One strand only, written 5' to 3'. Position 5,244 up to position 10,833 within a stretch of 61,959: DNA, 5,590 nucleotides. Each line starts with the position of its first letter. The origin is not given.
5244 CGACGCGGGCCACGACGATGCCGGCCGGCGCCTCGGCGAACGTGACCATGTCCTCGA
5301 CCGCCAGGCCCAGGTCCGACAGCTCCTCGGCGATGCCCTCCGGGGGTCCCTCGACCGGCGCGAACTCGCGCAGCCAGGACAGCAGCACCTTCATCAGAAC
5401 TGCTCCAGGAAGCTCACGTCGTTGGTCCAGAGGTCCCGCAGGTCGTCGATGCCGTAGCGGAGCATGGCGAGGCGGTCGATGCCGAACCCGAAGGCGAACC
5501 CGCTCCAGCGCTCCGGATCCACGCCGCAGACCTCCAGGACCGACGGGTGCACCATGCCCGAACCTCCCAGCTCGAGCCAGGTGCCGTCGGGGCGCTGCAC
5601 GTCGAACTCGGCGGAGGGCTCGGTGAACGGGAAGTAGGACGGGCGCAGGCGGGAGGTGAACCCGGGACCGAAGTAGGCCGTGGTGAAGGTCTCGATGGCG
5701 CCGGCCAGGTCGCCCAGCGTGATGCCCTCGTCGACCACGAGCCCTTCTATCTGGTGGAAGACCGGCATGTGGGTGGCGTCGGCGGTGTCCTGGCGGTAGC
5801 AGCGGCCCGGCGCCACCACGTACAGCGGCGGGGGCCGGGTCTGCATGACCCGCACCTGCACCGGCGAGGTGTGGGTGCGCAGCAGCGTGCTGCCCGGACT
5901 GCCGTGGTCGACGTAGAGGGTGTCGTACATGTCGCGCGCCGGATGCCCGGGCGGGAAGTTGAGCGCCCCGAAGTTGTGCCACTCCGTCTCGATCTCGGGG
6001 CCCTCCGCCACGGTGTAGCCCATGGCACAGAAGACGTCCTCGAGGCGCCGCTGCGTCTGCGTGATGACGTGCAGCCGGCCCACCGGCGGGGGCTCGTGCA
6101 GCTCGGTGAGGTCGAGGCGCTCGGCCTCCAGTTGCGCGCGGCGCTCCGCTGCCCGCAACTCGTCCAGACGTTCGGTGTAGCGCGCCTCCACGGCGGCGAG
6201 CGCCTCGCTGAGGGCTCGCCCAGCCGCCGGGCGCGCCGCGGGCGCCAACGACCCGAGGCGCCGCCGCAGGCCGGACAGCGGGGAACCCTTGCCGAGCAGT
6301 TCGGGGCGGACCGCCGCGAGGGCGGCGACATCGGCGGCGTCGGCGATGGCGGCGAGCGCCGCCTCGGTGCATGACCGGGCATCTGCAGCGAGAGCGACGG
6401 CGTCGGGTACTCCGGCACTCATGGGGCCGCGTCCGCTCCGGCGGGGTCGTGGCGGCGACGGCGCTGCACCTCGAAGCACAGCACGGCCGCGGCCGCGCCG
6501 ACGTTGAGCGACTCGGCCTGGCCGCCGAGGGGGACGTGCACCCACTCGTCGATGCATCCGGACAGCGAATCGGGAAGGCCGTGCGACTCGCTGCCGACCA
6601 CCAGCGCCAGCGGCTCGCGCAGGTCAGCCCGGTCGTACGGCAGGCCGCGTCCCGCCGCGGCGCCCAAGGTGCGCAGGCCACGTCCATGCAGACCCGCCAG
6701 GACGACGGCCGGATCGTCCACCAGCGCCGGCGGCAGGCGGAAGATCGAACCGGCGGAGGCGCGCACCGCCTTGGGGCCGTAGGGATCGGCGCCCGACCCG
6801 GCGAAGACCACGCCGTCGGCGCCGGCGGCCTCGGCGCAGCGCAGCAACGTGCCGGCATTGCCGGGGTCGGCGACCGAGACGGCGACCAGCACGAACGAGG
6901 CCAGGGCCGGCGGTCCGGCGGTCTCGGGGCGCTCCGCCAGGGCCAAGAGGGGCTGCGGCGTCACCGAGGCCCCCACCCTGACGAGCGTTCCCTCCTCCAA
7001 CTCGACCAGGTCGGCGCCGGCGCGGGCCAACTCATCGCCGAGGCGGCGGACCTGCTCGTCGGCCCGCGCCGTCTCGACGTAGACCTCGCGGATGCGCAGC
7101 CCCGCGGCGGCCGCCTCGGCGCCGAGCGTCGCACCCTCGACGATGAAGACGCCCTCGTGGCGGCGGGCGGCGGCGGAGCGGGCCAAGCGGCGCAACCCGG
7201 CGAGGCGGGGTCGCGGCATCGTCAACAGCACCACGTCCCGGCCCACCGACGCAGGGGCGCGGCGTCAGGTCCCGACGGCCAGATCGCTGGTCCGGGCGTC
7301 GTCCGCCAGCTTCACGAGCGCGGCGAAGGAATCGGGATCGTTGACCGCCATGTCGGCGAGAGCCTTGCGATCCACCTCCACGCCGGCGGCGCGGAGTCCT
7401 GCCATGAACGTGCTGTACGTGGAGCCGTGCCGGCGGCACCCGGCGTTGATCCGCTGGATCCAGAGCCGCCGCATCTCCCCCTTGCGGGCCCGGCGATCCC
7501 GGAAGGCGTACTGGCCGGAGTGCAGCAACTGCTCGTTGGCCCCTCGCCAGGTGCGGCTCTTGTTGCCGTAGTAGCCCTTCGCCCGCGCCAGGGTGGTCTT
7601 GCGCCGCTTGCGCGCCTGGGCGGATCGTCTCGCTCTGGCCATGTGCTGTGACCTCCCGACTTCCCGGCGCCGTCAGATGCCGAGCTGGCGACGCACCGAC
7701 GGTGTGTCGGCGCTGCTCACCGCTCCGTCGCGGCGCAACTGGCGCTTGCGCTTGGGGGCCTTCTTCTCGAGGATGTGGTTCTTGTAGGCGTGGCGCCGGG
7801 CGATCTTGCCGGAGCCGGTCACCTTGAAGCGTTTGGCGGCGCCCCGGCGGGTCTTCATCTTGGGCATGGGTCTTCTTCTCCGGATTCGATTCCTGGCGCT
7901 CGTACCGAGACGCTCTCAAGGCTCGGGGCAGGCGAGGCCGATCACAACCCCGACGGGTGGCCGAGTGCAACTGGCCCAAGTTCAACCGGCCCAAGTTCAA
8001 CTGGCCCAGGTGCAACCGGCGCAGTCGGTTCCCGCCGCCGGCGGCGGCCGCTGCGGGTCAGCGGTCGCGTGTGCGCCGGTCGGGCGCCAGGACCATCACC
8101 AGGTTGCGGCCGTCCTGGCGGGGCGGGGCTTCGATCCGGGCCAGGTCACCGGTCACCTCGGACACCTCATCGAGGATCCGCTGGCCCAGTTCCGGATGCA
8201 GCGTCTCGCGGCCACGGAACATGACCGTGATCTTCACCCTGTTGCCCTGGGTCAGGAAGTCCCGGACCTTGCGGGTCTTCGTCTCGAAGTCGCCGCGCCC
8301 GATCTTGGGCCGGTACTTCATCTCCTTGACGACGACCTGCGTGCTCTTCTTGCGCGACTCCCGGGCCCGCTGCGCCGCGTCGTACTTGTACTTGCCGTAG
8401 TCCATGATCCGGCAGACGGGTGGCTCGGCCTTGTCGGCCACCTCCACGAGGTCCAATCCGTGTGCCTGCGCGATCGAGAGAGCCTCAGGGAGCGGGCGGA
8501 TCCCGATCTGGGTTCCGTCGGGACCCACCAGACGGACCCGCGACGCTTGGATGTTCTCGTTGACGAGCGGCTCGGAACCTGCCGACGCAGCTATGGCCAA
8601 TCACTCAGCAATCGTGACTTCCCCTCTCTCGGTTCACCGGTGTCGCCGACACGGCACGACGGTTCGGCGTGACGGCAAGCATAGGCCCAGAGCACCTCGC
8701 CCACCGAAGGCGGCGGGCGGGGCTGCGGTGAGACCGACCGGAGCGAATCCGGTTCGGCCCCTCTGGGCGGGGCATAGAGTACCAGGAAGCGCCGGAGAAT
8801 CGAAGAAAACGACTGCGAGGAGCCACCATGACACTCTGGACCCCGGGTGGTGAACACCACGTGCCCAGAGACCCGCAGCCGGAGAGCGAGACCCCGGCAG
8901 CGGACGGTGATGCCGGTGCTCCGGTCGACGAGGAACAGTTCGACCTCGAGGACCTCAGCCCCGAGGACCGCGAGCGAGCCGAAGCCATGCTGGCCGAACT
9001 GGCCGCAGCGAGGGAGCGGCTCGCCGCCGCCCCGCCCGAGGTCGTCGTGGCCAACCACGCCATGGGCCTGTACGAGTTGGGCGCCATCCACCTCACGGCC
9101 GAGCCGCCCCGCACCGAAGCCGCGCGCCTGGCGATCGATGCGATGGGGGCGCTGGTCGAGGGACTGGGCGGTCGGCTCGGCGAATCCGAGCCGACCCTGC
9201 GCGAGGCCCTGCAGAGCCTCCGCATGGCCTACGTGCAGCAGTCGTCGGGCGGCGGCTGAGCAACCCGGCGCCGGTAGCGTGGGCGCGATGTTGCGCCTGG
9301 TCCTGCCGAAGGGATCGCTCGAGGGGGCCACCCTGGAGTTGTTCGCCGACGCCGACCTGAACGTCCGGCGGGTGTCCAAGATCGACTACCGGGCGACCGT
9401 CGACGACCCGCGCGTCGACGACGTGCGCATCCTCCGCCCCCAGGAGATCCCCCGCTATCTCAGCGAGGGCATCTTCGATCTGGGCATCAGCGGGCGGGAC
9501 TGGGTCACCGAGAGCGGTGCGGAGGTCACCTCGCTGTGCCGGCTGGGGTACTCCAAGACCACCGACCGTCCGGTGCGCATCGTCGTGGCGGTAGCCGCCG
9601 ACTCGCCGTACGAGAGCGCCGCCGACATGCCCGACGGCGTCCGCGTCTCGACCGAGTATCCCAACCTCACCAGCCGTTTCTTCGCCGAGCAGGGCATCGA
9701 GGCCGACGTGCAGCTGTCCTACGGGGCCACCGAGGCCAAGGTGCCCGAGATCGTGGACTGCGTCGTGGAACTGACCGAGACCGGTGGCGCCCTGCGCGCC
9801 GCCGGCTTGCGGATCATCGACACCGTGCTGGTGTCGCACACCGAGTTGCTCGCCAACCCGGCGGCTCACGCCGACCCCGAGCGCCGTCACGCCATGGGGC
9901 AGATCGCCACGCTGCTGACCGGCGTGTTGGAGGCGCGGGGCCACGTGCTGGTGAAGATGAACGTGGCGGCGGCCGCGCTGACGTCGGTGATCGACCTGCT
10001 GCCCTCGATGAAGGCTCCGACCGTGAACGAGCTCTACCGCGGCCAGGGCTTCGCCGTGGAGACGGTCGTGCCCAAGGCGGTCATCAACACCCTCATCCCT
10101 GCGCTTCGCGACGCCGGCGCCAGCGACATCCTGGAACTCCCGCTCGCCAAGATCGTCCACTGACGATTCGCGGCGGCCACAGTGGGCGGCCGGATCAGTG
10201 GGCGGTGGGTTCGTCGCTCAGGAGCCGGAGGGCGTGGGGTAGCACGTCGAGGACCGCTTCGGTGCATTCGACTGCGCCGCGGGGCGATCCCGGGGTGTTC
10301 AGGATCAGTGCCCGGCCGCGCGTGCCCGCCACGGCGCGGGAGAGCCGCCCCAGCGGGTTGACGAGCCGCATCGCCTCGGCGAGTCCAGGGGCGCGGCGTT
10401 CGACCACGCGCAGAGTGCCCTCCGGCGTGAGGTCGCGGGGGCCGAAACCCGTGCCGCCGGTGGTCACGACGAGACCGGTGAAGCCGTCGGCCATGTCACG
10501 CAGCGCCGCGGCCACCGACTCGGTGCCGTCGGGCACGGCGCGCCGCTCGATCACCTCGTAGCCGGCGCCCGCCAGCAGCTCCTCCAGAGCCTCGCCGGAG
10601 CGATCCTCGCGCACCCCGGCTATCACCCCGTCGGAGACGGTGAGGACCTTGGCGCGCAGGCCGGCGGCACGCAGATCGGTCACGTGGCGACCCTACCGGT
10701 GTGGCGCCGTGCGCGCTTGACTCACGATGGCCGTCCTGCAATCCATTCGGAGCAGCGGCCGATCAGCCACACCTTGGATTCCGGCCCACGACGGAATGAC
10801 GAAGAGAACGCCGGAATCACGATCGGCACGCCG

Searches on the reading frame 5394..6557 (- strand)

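Call 31: search_protein_families(library=pfam, proteins=[window:5394-6557:-])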
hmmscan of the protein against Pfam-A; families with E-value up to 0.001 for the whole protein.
window:5394-6557:- (387 aa): 2 families
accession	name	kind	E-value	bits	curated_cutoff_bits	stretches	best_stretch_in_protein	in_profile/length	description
PF01409.25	tRNA-synt_2d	-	7.3e-93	311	19.8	1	149-387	3-246/246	tRNA synthetases class II core domain (F)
PF02912.23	Phe_tRNA-synt_N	-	3e-14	53.2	22.3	1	76-143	2-69/69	Aminoacyl tRNA synthetase class II, N-terminal domain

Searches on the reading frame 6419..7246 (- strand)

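Call 31: search_protein_families(library=pfam, proteins=[window:6419-7246:-])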
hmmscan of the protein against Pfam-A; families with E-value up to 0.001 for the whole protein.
window:6419-7246:- (275 aa): 2 families
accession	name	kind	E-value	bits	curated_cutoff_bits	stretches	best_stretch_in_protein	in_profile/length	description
PF00588.24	SpoU_methylase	-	3.7e-31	108.6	29.7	1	118-258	2-142/142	SpoU rRNA Methylase family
PF22435.1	MRM3-like_sub_bind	-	1.2e-07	32.5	27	1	18-102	7-84/84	MRM3-like substrate binding domain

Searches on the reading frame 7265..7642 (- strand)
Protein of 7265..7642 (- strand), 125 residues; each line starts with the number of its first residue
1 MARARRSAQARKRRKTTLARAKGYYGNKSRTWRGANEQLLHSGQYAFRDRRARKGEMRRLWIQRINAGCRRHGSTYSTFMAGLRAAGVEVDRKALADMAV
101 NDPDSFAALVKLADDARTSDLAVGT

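Call 31: search_protein_families(library=pfam, proteins=[window:7265-7642:-])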
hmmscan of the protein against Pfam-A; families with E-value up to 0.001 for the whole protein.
window:7265-7642:- (125 aa): 1 family
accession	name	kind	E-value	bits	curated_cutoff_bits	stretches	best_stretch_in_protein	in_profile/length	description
PF00453.23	Ribosomal_L20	-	2.7e-40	137.3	30.8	1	3-109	1-107/107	Ribosomal protein L20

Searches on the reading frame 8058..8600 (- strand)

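Call 31: search_protein_families(library=pfam, proteins=[window:8058-8600:-])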
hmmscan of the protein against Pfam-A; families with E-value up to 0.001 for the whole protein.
window:8058-8600:- (180 aa): 2 families
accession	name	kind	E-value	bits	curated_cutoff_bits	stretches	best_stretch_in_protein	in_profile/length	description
PF00707.27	IF3_C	-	1.5e-30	105.4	34.8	1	89-173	1-85/86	Translation initiation factor IF-3, C-terminal domain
PF05198.21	IF3_N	-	5.1e-29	100.7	26.9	1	13-81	1-69/70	Translation initiation factor IF-3, N-terminal domain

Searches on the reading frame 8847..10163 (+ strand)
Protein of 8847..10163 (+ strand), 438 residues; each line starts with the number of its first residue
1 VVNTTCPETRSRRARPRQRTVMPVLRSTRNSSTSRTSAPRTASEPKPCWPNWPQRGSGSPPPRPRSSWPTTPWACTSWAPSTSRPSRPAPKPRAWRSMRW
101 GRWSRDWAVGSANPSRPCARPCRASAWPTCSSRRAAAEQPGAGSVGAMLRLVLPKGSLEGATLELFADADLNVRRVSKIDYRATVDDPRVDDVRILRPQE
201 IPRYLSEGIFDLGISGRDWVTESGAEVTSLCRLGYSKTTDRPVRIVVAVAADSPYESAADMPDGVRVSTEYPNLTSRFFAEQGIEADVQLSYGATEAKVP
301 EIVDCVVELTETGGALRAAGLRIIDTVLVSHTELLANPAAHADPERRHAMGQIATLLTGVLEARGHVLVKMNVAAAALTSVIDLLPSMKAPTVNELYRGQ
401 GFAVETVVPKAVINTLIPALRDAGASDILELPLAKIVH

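Call 31: search_protein_families(library=pfam, proteins=[window:8847-10163:+])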
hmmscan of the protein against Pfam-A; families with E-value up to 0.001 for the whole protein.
window:8847-10163:+ (438 aa): 2 families
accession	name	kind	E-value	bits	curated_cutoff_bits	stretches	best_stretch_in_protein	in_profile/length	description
PF01634.23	HisG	-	5.2e-39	134.2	25.5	1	197-355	1-154/158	ATP phosphoribosyltransferase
PF08029.16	HisG_C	-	1.2e-21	77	23.5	1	363-435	1-73/73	HisG, C-terminal domain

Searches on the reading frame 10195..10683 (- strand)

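Call 31: search_protein_families(library=pfam, proteins=[window:10195-10683:-])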
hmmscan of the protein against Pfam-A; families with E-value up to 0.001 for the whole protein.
window:10195-10683:- (162 aa): 1 family
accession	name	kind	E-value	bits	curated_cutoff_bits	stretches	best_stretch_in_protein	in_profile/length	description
PF00994.29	MoCF_biosynth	-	1.3e-26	93.5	26.6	1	13-150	2-144/144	Probable molybdopterin binding domain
